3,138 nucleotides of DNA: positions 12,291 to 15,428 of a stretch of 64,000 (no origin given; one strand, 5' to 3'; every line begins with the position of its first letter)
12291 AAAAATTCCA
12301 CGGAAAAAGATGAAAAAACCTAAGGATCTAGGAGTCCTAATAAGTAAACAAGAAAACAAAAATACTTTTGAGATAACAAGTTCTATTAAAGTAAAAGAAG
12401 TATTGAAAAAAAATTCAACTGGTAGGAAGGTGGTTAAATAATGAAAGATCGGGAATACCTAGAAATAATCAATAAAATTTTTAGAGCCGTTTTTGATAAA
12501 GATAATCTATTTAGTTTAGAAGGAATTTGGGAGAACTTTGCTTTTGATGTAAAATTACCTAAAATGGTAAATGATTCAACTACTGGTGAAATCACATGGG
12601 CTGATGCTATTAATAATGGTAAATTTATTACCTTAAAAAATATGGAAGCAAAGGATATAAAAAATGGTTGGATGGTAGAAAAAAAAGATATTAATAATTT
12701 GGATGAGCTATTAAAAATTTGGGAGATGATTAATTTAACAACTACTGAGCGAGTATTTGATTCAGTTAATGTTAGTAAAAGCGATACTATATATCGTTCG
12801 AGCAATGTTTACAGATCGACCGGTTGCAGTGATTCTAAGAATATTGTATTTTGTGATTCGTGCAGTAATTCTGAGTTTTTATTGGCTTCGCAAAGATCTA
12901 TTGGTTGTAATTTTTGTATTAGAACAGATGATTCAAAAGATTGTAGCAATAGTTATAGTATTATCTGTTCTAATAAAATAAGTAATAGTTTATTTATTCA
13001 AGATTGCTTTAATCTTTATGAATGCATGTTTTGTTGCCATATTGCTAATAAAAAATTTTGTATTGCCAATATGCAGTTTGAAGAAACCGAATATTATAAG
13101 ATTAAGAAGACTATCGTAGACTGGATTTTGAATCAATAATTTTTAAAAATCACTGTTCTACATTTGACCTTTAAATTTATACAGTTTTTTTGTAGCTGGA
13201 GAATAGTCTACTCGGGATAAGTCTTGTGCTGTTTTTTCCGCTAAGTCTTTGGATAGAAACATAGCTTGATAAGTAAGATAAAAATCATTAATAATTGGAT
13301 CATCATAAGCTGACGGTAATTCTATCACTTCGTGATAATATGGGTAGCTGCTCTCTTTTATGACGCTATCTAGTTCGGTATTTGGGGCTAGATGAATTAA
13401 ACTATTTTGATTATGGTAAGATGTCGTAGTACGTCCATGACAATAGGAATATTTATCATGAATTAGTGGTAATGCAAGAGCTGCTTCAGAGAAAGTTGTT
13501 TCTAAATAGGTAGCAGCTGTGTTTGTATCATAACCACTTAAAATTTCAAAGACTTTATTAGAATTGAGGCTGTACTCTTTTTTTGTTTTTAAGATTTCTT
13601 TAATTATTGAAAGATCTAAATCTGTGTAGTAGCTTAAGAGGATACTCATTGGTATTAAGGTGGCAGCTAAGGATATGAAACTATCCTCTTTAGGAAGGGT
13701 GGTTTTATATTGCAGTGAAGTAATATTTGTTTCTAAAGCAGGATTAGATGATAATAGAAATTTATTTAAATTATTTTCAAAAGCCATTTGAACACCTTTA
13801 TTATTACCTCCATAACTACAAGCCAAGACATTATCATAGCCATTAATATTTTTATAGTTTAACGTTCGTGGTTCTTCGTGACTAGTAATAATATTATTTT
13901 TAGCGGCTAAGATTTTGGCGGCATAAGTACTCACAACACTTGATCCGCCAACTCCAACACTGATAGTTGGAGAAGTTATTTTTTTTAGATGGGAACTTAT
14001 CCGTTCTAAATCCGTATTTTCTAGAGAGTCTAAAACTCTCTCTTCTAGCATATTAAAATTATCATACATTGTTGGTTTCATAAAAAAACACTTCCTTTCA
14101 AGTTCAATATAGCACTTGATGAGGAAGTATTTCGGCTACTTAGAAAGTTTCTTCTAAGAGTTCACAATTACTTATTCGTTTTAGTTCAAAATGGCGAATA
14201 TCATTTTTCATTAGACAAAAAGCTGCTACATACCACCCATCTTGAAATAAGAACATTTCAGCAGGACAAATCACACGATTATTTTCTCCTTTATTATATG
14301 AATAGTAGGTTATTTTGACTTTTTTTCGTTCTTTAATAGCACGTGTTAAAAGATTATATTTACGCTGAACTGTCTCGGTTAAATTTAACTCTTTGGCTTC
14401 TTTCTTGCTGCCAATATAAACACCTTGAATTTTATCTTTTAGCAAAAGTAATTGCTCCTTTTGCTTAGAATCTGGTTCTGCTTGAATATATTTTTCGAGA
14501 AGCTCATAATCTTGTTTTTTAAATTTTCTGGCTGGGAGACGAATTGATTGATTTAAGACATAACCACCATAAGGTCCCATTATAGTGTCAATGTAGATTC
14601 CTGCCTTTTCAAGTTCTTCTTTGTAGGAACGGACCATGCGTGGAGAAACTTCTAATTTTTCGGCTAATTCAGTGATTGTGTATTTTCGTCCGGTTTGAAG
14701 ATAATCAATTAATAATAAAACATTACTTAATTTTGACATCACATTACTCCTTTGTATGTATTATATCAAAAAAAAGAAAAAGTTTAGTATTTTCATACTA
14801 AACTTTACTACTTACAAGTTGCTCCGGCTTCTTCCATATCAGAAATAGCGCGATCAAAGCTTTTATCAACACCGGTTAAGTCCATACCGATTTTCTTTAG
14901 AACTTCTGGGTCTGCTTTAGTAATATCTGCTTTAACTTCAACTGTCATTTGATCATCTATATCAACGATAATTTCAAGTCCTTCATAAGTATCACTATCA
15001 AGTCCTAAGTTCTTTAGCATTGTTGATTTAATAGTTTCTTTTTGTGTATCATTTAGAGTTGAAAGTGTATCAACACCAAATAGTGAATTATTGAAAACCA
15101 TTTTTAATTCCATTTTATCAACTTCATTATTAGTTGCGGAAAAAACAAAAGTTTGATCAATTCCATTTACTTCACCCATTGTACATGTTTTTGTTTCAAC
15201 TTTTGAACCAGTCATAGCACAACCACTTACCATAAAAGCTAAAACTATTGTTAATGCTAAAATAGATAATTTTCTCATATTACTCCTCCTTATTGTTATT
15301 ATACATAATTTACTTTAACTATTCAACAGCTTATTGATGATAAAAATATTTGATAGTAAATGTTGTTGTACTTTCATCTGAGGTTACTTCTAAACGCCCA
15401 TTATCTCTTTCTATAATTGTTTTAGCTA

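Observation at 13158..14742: WYL-domain regulator co-operonic with a SIS-like unknown, convergent on the ATPase cassette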

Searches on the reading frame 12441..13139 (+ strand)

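Call 3: search_protein_families(library=pfam, proteins=[window:12441-13139:+], max_evalue=1)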
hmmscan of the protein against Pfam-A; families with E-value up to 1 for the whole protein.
window:12441-13139:+ (232 aa): 2 families
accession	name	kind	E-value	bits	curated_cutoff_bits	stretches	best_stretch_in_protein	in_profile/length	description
PF17461.7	DUF5423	-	0.066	12.5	25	1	32-172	155-298/348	Family of unknown function (DUF5423)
PF23873.1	DUF7228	-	0.15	12.5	27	1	170-208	13-49/59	Family of unknown function (DUF7228)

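Call 4: search_protein_families(library=padloc, proteins=[window:12441-13139:+], max_evalue=1)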
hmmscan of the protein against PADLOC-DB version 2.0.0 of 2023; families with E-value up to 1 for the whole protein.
window:12441-13139:+ (232 aa): 0 families

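Call 5: search_protein_families(library=ncbifam, proteins=[window:12441-13139:+], max_evalue=1)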
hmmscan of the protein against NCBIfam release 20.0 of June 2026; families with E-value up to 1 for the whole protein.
window:12441-13139:+ (232 aa): 0 families

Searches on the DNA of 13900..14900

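Call 30: search_rna_families(source=window, start=13900, end=14900, threshold=evalue, max_evalue=10, show_alignments=2)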
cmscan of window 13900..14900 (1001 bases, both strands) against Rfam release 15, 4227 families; matches with E-value up to 10: 7.
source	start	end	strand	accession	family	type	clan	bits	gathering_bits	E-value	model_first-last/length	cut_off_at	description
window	14437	14470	-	RF00951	mir-1302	Gene; miRNA;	-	22.9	62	0.68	1-52/52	no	mir-1302 microRNA precursor family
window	14770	14859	-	RF02058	STnc400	Gene;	-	20.9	80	0.28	1-125/125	no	Gammaproteobacterial sRNA STnc400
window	14179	14252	-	RF00979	mir-553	Gene; miRNA;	-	17.4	82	3.8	1-62/62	no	mir-553 microRNA precursor family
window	14148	14213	-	RF02289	TtnuCD13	Gene; snRNA; snoRNA; CD-box;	-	17.1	75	8.5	1-63/63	no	Tetrahymena snoRNA TtnuCD13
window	13914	13950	+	RF00039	DicF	Gene; antisense;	-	14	48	5.2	12-52/52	no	DicF RNA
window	14263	14350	+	RF02060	STnc410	Gene; sRNA;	-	13.5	50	4.1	1-158/158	no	Enterobacterial sRNA STnc410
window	14358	14421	-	RF02687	RAGATH-8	Gene; sRNA;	-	9.9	86.7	6.1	1-276/276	no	RAGATH-8 RNA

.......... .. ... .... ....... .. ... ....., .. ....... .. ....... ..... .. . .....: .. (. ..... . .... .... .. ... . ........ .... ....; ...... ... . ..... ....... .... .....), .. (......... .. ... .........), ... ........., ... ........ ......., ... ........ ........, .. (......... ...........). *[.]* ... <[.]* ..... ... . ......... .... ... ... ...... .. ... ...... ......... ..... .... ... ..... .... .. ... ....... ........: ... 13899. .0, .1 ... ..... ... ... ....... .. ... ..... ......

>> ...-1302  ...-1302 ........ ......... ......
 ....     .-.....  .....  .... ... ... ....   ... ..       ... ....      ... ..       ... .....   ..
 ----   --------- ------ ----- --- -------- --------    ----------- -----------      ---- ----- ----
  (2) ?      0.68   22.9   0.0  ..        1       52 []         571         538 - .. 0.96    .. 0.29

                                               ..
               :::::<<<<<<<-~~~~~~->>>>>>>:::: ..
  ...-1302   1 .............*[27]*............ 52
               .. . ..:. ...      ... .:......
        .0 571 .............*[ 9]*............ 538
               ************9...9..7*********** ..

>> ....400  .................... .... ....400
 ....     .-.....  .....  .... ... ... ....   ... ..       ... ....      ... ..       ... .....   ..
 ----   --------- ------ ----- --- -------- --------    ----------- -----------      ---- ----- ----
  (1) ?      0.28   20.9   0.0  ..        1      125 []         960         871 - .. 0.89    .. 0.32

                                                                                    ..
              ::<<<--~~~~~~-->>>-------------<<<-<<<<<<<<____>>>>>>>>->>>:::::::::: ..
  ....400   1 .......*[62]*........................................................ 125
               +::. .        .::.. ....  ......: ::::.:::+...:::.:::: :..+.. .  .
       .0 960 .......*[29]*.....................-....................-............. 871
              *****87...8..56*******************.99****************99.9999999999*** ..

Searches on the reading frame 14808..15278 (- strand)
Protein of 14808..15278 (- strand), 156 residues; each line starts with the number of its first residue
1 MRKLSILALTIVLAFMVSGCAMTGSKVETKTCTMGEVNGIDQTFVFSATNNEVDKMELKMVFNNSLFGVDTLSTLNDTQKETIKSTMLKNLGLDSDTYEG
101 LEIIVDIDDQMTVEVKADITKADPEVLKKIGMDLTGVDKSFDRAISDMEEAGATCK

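Call 3: search_protein_families(library=pfam, proteins=[window:14808-15278:-], max_evalue=1)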
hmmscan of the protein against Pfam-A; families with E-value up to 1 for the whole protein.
window:14808-15278:- (156 aa): 3 families
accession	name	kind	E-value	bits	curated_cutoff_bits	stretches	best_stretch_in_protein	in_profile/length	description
PF06998.16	DUF1307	-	0.00047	20.8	28.3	1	28-140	1-105/123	Protein of unknown function (DUF1307)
PF14039.11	YusW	-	0.096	13.6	27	1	71-109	54-92/92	YusW-like protein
PF01468.23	GA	-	0.17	12.5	24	1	69-85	15-31/55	GA module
